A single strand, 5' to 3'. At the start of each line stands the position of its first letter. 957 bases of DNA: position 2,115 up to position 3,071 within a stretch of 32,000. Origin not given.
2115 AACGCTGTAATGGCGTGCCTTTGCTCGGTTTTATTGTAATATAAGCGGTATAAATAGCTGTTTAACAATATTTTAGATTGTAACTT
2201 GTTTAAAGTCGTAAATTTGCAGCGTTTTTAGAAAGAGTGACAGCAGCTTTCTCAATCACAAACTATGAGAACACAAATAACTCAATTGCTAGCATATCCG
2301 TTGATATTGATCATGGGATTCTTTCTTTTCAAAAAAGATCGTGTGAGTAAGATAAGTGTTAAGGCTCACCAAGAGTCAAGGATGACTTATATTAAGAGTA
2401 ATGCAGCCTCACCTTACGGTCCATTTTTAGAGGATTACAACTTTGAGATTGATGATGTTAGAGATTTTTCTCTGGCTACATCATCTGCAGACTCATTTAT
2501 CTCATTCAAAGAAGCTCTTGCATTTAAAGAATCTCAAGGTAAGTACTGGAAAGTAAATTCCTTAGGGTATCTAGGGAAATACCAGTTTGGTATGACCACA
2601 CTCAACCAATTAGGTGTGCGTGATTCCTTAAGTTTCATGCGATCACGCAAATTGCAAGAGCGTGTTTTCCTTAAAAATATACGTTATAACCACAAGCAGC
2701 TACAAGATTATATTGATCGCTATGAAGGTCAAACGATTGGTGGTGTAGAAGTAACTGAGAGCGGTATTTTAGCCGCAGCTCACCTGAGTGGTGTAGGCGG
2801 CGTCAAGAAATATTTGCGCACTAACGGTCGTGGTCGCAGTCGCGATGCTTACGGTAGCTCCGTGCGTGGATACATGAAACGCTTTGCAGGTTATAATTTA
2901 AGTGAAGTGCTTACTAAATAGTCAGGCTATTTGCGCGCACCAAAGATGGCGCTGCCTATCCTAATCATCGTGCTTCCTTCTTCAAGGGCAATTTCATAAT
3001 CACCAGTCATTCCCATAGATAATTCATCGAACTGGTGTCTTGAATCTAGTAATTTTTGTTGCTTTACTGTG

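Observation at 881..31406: Hyper-abundant 14-22 bp perfect palindrome (core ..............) about every 3 kb, mostly inside unrelated genes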

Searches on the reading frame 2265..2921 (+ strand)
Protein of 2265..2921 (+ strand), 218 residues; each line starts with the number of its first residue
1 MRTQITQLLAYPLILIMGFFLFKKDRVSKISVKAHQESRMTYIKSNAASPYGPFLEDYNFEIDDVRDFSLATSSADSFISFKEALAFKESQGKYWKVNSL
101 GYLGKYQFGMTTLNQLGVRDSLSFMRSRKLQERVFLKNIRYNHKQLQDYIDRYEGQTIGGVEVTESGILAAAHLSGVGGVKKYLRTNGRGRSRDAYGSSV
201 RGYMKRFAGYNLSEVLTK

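Call 8: search_protein_families(library=pfam, proteins=[window:2265-2921:+])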
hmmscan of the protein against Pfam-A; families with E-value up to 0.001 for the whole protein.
window:2265-2921:+ (218 aa): 0 families

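Call 77: search_protein_families(library=ncbifam, proteins=[window:2265-2921:+], max_evalue=0.01)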
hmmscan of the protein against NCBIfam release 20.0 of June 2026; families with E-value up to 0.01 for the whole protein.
window:2265-2921:+ (218 aa): 0 families
